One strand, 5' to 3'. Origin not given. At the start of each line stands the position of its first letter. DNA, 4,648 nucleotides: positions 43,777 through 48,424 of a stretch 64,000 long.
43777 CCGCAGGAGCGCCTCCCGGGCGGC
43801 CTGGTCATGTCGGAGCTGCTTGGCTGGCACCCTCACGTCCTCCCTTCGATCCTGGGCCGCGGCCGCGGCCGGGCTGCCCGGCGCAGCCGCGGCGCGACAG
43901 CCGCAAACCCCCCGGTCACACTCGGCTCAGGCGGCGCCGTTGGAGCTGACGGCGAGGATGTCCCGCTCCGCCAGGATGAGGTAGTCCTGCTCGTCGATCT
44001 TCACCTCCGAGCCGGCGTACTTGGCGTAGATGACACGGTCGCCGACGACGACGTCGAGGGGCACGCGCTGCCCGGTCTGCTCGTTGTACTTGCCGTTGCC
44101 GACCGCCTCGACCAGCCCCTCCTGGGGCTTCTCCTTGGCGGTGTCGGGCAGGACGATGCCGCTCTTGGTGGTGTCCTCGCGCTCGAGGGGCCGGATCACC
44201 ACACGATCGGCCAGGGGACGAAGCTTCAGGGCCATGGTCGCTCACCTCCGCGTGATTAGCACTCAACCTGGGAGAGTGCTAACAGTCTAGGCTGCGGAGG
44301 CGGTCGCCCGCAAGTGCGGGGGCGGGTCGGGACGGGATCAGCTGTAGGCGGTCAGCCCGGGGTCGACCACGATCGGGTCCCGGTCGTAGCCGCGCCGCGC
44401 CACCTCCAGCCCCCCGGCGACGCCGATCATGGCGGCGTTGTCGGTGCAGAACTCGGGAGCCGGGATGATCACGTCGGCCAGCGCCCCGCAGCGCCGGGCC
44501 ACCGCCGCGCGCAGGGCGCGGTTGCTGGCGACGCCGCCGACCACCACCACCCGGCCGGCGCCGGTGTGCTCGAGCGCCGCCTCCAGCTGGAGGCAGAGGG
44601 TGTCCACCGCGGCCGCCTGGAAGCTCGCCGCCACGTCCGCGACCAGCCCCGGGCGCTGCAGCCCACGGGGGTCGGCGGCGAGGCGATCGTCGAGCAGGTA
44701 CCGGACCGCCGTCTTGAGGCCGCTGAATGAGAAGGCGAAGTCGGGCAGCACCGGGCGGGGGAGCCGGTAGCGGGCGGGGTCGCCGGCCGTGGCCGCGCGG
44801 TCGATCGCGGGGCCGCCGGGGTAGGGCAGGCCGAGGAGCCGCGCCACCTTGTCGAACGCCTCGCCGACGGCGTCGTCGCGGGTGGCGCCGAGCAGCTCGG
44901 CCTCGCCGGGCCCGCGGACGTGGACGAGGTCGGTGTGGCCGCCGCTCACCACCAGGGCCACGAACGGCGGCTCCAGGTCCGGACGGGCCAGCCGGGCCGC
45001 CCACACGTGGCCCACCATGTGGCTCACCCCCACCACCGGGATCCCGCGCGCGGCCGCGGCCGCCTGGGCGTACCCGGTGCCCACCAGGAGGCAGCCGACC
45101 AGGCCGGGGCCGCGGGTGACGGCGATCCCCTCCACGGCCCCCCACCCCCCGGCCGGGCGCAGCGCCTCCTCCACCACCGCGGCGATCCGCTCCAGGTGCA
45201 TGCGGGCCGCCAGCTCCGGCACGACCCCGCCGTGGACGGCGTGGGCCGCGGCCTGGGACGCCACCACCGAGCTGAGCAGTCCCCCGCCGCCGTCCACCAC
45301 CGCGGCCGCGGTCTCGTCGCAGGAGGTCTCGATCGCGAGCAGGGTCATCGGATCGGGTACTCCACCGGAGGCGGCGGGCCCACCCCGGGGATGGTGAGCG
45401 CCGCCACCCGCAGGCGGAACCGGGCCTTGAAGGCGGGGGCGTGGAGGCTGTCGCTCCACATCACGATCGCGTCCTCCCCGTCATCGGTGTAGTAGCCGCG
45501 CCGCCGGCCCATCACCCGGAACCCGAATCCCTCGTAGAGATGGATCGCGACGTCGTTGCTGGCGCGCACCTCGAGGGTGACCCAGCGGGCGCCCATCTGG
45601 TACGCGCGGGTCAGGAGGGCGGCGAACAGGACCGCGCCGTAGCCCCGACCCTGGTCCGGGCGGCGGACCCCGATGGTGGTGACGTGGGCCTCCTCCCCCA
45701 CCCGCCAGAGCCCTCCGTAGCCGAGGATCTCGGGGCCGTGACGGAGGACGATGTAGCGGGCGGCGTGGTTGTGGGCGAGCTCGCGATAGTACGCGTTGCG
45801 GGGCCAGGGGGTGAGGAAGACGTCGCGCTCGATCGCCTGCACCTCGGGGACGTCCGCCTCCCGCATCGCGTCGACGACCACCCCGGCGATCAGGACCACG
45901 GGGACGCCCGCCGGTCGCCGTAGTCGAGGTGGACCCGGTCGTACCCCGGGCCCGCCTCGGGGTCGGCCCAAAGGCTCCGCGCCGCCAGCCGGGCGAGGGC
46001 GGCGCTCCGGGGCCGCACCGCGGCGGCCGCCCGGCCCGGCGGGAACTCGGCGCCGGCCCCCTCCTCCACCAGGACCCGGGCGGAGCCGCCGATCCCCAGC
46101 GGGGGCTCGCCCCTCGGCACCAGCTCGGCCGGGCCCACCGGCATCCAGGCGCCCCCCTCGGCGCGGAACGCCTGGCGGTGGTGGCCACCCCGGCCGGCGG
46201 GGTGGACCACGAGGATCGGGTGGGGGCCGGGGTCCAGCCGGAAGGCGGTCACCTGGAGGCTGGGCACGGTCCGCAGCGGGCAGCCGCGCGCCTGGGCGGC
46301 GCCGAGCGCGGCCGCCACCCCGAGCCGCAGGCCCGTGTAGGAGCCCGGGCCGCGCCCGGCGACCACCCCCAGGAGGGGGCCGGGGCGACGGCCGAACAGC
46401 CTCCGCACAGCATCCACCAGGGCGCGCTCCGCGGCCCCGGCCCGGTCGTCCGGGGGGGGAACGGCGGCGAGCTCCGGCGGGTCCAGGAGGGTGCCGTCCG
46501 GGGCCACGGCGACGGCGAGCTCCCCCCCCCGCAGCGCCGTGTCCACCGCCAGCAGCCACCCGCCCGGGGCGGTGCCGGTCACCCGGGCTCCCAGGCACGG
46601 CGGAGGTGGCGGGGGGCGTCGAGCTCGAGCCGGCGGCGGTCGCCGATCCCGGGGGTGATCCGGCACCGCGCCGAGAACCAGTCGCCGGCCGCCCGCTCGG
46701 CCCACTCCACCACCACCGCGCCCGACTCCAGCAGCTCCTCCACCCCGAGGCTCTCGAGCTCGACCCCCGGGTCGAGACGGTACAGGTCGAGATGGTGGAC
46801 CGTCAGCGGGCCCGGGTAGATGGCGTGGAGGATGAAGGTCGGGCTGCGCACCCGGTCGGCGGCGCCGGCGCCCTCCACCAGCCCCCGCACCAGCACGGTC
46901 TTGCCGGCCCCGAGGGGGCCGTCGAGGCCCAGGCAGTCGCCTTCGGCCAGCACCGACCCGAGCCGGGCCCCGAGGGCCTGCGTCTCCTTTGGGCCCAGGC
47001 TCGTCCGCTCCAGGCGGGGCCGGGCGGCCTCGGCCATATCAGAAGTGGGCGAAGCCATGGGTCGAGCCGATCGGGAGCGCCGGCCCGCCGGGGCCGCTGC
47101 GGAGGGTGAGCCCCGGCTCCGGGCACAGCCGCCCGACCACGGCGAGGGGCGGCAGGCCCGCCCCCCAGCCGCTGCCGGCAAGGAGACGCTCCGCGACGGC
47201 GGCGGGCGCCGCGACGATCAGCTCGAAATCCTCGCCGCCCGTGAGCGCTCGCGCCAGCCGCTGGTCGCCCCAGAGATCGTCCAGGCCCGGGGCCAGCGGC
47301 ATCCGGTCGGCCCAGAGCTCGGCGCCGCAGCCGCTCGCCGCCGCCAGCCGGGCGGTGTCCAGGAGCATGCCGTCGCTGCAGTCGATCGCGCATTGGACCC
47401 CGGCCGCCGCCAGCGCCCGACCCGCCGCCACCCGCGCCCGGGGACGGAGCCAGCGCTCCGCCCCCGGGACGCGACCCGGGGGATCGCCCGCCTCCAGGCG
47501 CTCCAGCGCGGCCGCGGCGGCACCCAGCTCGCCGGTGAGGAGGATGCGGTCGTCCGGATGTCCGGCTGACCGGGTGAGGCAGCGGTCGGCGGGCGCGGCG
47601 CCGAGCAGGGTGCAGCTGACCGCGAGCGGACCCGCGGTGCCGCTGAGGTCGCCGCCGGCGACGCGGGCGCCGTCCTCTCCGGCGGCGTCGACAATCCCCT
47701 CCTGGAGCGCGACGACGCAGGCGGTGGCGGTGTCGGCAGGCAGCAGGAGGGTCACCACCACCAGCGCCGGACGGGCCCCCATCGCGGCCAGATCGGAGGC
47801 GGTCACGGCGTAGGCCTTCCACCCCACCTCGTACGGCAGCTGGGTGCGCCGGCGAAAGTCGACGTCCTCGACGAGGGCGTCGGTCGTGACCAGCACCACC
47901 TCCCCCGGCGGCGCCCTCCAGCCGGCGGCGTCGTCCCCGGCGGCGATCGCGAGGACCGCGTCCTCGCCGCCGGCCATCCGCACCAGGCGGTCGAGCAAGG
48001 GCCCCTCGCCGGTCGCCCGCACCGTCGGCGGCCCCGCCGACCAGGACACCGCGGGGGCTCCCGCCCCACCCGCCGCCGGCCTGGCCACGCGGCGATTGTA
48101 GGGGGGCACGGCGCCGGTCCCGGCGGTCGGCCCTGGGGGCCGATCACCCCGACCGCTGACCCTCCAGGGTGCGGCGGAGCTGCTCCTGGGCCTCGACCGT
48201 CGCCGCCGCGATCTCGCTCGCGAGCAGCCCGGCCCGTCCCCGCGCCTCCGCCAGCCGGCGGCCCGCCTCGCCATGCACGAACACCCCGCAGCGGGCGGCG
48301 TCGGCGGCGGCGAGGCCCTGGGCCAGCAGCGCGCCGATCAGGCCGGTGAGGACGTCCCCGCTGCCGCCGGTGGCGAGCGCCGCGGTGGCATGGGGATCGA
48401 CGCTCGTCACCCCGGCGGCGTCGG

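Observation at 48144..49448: AcpS (holo-ACP synthase) fused to a YjeF_C NAD(P)HX dehydratase, with no YjeF_N epimerase domain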

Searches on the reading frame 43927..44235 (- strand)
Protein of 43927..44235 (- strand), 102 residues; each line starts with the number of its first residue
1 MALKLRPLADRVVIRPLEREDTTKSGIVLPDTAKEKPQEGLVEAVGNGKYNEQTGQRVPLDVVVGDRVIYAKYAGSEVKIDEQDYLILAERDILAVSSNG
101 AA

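Call 30: search_protein_families(library=pfam, proteins=[window:43927-44235:-], max_evalue=0.001)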
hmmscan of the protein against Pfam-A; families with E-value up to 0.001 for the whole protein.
window:43927-44235:- (102 aa): 1 family
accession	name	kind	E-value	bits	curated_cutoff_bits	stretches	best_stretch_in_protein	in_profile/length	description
PF00166.26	Cpn10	-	2.2e-34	117.8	21.1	1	4-96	1-92/93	Chaperonin 10 Kd subunit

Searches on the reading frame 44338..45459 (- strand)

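Call 30: search_protein_families(library=pfam, proteins=[window:44338-45459:-], max_evalue=0.001)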
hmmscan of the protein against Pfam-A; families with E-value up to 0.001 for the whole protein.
window:44338-45459:- (373 aa): 2 families
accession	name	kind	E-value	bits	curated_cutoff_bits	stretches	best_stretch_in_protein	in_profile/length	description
PF00814.31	TsaD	-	2.5e-84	283.5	24.8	1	61-346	2-263/264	tRNA N6-adenosine threonylcarbamoyltransferase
PF22521.2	HypF_C_2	-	0.00049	20.4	27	0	273-325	166-218/241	Carbamoyltransferase, Kae1-like Domain, second subdomain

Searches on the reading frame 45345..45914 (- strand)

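Call 30: search_protein_families(library=pfam, proteins=[window:45345-45914:-], max_evalue=0.001)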
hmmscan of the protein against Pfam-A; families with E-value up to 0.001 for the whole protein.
window:45345-45914:- (189 aa): 6 families
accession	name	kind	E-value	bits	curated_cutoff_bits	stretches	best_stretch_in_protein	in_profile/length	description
PF00583.31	Acetyltransf_1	-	2.3e-16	60.5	20.7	1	24-132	3-116/116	Acetyltransferase (GNAT) family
PF13673.13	Acetyltransf_10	-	7e-11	42.6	23.6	1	32-138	12-113/128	Acetyltransferase (GNAT) domain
PF13508.13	Acetyltransf_7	-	6.1e-09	36.6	27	1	52-133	3-83/84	Acetyltransferase (GNAT) domain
PF08445.16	FR47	-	5e-06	26.9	22.1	1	81-135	27-80/86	FR47-like protein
PF13302.13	Acetyltransf_3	-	2.4e-05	25.5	25.4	1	35-133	28-138/138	Acetyltransferase (GNAT) domain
PF13480.13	Acetyltransf_6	-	9.3e-05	23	22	1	29-113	44-133/143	Acetyltransferase (GNAT) domain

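Call 62: search_protein_families(library=ncbifam, proteins=[window:45345-45914:-], max_evalue=0.00001)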
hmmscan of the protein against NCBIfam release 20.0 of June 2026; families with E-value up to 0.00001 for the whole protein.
window:45345-45914:- (189 aa): 4 families
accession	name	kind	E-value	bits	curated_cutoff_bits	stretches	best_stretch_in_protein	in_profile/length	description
TIGR01575.1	rimI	equivalog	2.1e-35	121.8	86.4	1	21-152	1-132/132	ribosomal protein S18-alanine N-acetyltransferase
NF007025.1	PRK09491.1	equivalog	1.6e-17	63.8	173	1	14-152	3-141/145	ribosomal protein S18-alanine N-acetyltransferase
TIGR03585.1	PseH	equivalog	2.8e-08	34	93.1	1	41-149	40-150/156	UDP-4-amino-4,6-dideoxy-N-acetyl-beta-L-altrosamine N-acetyltransferase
NF049894.1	CG3035_N_ac_Glu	equivalog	7.7e-06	25.3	280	0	79-139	236-296/300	N-acetylglutamate synthase, CG3035 family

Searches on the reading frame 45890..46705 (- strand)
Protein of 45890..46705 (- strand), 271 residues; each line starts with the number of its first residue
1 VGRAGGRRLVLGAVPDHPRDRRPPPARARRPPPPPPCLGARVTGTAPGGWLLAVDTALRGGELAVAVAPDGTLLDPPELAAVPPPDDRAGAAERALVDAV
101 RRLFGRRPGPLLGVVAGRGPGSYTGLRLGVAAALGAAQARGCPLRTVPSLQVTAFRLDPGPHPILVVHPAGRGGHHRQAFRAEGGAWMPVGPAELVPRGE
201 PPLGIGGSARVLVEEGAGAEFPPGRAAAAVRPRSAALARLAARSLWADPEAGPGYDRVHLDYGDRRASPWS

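Call 30: search_protein_families(library=pfam, proteins=[window:45890-46705:-], max_evalue=0.001)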
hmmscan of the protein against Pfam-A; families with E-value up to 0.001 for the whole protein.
window:45890-46705:- (271 aa): 1 family
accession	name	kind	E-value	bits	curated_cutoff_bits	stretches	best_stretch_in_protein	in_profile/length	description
PF00814.31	TsaD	-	9e-09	35.9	24.8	1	109-172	49-115/264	tRNA N6-adenosine threonylcarbamoyltransferase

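Call 62: search_protein_families(library=ncbifam, proteins=[window:45890-46705:-], max_evalue=0.00001)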
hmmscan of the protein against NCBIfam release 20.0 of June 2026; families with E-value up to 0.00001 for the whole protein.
window:45890-46705:- (271 aa): 1 family
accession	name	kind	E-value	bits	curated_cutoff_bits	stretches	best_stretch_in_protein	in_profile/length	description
TIGR03725.1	T6A_YeaZ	equivalog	9.5e-22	78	69.3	1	51-247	1-197/212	tRNA (adenosine(37)-N6)-threonylcarbamoyltransferase complex dimerization subunit type 1 TsaB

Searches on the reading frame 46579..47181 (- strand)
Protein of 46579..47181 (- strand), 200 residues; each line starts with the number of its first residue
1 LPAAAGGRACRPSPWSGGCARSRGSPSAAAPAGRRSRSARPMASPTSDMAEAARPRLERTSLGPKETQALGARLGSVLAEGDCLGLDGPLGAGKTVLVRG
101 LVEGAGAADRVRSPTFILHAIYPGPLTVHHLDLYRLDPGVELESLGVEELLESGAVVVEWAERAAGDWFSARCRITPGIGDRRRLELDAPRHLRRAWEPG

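Call 30: search_protein_families(library=pfam, proteins=[window:46579-47181:-], max_evalue=0.001)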
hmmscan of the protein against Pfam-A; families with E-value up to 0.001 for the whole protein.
window:46579-47181:- (200 aa): 1 family
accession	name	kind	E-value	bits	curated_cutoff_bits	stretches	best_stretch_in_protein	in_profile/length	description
PF02367.23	TsaE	-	1.3e-30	106.4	26.6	1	65-173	5-114/128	Threonylcarbamoyl adenosine biosynthesis protein TsaE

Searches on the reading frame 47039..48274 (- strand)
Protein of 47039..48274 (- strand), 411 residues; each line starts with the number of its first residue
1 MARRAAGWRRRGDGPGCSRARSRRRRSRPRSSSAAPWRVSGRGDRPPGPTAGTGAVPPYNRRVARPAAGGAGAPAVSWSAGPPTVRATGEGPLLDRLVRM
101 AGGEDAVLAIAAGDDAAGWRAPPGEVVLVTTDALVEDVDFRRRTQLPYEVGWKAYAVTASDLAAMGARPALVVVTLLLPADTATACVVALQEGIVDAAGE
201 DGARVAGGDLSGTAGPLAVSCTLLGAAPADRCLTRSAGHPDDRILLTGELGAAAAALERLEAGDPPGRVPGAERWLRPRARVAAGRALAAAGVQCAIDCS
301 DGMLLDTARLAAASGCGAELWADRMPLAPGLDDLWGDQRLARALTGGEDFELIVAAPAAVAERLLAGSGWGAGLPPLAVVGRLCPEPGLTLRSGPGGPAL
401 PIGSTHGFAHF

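Call 30: search_protein_families(library=pfam, proteins=[window:47039-48274:-], max_evalue=0.001)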
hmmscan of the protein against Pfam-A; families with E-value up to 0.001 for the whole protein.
window:47039-48274:- (411 aa): 2 families
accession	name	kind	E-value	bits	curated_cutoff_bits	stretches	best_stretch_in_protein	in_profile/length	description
PF00586.29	AIRS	-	2.2e-20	73.6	24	1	113-226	1-111/112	AIR synthase related protein, N-terminal domain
PF02769.27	AIRS_C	-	6e-08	33.4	23.1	1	240-391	2-153/156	AIR synthase related protein, C-terminal domain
